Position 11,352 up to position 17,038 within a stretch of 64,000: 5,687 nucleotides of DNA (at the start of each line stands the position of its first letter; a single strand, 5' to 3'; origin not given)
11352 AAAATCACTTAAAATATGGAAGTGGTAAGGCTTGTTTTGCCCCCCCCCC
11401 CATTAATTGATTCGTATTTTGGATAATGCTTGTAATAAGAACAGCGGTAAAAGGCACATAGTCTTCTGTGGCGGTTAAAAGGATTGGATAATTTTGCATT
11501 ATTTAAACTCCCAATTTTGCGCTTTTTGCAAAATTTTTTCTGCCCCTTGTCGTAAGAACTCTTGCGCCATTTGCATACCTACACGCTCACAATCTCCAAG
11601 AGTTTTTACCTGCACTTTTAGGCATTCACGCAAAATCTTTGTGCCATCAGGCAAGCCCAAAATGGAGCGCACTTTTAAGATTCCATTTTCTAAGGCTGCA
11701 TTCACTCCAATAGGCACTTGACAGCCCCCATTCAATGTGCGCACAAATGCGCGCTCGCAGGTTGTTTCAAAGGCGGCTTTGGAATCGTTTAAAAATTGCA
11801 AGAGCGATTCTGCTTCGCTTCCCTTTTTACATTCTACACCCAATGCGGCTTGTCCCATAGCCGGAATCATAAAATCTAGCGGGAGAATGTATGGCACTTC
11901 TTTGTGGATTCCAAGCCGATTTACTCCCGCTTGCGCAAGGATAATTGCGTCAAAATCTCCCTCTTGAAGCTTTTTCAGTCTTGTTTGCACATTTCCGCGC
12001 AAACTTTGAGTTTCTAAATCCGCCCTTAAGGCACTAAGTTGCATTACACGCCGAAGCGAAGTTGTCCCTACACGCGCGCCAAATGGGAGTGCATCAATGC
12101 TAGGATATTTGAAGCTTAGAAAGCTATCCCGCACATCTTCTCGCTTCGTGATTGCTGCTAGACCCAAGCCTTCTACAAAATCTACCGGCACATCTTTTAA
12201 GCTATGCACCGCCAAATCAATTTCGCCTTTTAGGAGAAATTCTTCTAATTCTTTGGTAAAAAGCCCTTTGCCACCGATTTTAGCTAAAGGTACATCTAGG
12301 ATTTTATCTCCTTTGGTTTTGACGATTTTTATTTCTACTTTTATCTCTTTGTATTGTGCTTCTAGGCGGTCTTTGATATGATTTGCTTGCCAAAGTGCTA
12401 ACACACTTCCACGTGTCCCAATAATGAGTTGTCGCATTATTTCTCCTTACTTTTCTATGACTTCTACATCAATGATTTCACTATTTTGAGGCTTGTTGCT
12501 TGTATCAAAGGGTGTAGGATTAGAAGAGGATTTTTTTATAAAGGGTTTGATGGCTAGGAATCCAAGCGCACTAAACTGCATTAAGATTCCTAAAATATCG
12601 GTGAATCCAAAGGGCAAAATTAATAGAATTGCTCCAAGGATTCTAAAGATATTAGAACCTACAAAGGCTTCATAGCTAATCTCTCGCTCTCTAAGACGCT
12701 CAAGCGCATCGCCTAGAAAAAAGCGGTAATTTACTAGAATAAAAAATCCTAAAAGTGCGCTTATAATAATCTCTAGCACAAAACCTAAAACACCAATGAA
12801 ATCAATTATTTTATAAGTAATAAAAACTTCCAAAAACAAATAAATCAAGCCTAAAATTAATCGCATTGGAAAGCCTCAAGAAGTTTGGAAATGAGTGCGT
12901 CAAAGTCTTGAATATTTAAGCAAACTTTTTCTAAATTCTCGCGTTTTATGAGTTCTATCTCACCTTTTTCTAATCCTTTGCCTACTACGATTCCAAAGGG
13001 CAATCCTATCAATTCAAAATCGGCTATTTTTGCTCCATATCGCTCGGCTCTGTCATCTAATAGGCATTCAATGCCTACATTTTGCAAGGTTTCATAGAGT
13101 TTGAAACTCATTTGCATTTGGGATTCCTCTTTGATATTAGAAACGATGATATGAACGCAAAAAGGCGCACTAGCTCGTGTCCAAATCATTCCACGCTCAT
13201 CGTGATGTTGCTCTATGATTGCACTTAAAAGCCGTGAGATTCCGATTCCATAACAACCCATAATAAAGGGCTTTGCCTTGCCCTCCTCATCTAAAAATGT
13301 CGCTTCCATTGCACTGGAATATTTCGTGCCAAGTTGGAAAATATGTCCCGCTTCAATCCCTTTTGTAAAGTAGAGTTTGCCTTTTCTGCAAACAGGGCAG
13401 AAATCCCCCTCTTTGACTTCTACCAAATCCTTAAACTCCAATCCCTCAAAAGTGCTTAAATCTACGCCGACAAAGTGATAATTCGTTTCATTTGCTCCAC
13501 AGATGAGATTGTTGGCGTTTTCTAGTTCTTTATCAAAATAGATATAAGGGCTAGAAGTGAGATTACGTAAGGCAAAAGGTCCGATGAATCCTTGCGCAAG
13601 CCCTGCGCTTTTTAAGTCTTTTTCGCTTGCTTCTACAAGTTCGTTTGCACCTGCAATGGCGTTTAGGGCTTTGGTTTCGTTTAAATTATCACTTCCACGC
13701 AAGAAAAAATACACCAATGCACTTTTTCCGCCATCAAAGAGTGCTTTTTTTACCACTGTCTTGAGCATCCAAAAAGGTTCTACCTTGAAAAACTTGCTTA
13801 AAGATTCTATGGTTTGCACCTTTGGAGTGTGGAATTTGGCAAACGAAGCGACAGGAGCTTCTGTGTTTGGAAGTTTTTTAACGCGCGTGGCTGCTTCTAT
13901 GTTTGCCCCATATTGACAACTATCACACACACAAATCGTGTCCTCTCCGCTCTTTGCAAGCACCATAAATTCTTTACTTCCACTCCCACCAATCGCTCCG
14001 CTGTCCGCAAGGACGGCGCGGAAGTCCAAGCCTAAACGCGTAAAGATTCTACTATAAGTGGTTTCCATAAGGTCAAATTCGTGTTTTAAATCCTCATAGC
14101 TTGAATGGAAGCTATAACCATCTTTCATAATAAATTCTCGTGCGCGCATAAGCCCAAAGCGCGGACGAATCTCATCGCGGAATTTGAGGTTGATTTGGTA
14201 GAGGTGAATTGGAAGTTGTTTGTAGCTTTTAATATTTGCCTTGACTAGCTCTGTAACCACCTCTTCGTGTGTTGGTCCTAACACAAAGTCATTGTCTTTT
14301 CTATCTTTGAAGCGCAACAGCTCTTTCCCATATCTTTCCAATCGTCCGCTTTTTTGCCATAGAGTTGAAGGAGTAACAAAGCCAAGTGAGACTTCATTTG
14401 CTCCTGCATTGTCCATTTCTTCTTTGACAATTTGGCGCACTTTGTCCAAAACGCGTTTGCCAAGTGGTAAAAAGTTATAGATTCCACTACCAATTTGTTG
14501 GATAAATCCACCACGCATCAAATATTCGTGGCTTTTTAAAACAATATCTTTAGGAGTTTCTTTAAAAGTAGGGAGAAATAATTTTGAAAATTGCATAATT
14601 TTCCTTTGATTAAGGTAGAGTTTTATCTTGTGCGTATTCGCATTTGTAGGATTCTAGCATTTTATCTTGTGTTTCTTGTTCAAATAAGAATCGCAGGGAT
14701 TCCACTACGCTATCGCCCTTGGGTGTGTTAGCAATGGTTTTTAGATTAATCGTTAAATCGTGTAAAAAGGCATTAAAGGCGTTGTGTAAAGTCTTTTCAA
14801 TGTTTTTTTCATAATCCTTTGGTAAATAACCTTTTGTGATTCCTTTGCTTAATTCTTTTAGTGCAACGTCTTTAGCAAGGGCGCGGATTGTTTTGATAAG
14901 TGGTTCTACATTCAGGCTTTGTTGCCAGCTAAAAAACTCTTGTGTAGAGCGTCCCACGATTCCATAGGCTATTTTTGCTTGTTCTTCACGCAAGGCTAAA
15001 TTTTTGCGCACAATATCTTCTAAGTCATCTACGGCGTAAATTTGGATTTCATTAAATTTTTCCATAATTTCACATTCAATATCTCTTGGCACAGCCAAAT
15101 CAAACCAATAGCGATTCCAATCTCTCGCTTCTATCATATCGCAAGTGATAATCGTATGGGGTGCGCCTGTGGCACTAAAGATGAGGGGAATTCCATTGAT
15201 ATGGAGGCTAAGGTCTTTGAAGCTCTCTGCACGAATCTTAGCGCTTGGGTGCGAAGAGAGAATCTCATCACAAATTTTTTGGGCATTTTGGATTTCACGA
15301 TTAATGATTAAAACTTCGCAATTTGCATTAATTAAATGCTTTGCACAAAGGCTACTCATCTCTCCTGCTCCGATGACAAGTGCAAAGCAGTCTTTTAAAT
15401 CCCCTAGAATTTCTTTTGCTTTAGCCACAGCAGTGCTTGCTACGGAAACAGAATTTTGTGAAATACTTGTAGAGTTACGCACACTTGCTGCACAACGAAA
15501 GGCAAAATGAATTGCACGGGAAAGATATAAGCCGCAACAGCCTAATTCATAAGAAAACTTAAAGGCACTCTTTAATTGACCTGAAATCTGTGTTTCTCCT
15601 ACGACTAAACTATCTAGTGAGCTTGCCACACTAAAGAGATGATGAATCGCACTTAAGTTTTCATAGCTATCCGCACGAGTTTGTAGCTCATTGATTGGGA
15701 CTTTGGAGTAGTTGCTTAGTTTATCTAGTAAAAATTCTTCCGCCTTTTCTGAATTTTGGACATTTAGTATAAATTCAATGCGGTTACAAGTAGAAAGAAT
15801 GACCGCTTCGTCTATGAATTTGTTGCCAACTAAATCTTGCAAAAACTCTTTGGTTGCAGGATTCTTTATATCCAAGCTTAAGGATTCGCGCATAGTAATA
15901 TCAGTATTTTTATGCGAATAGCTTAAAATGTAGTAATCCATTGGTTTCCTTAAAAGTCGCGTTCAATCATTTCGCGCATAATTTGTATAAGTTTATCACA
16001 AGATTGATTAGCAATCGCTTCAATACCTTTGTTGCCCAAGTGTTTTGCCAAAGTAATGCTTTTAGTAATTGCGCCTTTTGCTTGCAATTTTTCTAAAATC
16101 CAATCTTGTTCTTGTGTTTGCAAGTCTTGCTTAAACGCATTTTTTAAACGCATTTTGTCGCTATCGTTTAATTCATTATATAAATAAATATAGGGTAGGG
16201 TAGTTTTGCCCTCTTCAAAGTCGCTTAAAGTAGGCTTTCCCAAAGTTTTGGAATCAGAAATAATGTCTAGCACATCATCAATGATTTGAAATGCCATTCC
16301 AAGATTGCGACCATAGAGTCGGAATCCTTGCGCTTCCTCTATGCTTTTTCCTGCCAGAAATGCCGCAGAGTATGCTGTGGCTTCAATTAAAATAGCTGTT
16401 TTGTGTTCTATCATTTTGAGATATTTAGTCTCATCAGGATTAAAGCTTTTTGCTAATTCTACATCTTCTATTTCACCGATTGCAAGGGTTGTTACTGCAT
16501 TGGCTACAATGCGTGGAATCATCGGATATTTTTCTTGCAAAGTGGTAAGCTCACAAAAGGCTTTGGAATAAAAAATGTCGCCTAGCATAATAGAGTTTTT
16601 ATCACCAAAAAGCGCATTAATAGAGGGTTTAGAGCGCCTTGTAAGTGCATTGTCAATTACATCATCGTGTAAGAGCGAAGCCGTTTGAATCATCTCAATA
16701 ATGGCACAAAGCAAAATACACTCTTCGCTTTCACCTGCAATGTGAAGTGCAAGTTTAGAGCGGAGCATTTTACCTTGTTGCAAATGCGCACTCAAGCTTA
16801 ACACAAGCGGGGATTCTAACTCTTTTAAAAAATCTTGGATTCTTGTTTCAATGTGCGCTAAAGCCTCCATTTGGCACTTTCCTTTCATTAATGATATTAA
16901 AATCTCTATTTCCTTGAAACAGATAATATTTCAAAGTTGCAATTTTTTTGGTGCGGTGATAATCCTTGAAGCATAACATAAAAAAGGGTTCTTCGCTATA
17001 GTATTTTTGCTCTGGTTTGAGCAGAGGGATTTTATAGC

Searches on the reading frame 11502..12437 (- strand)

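Call 53: search_protein_families(library=pfam, proteins=[window:11502-12437:-], max_evalue=0.0001)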
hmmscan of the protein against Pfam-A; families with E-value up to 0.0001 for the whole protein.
window:11502-12437:- (312 aa): 2 families
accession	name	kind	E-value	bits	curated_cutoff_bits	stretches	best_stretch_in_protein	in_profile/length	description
PF01379.25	Porphobil_deam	-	8.1e-81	270.9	22.1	1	4-208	1-203/207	Porphobilinogen deaminase, dipyromethane cofactor binding domain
PF03900.20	Porphobil_deamC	-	1.3e-15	57.9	26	1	223-295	2-73/74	Porphobilinogen deaminase, C-terminal domain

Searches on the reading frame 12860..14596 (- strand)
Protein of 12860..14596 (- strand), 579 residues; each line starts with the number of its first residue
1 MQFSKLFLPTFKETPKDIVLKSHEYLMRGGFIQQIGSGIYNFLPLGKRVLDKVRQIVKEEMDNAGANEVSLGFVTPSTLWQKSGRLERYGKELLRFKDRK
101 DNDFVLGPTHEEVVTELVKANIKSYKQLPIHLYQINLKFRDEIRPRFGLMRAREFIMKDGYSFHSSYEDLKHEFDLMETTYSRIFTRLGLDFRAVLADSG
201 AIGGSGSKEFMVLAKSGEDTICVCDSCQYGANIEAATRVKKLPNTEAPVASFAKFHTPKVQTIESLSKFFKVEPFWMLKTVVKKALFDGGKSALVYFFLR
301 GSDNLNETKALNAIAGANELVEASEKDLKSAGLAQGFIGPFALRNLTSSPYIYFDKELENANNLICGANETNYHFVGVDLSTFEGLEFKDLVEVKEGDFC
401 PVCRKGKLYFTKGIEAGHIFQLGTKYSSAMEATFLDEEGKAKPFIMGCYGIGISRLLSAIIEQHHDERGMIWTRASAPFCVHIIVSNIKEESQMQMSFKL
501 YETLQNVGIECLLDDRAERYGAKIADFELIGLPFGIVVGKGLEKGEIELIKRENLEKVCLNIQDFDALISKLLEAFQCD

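Call 53: search_protein_families(library=pfam, proteins=[window:12860-14596:-], max_evalue=0.0001)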
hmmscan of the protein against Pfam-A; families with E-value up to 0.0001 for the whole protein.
window:12860-14596:- (579 aa): 3 families
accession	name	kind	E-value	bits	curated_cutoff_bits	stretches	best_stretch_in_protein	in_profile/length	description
PF00587.30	tRNA-synt_2b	-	1.6e-36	126.5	29.3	1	95-464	2-179/179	tRNA synthetase class II core domain (G, H, P, S and T)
PF04073.20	tRNA_edit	-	6e-16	59.1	25.5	1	257-377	1-115/123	Aminoacyl-tRNA editing domain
PF03129.25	HGTP_anticodon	-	6.5e-16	58.7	21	1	481-571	2-93/94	Anticodon binding domain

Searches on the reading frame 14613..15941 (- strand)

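Call 53: search_protein_families(library=pfam, proteins=[window:14613-15941:-], max_evalue=0.0001)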
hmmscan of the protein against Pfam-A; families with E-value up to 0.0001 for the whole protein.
window:14613-15941:- (443 aa): 3 families
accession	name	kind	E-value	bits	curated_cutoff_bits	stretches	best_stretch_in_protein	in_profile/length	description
PF05201.20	GlutR_N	-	4.1e-42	144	27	1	7-158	2-151/151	Glutamyl-tRNAGlu reductase, N-terminal domain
PF01488.26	Shikimate_DH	-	1.1e-31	110.2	24.3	1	174-310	2-138/138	Shikimate / quinate 5-dehydrogenase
PF00745.25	GlutR_dimer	-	3.3e-19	69.5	22.9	1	325-421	2-98/99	Glutamyl-tRNAGlu reductase, dimerisation domain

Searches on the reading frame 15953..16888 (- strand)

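Call 53: search_protein_families(library=pfam, proteins=[window:15953-16888:-], max_evalue=0.0001)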
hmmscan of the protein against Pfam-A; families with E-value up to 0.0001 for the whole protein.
window:15953-16888:- (312 aa): 1 family
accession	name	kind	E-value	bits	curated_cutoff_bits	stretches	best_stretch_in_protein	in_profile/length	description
PF00348.22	polyprenyl_synt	-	9.5e-60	202.3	27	1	37-260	14-242/251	Polyprenyl synthetase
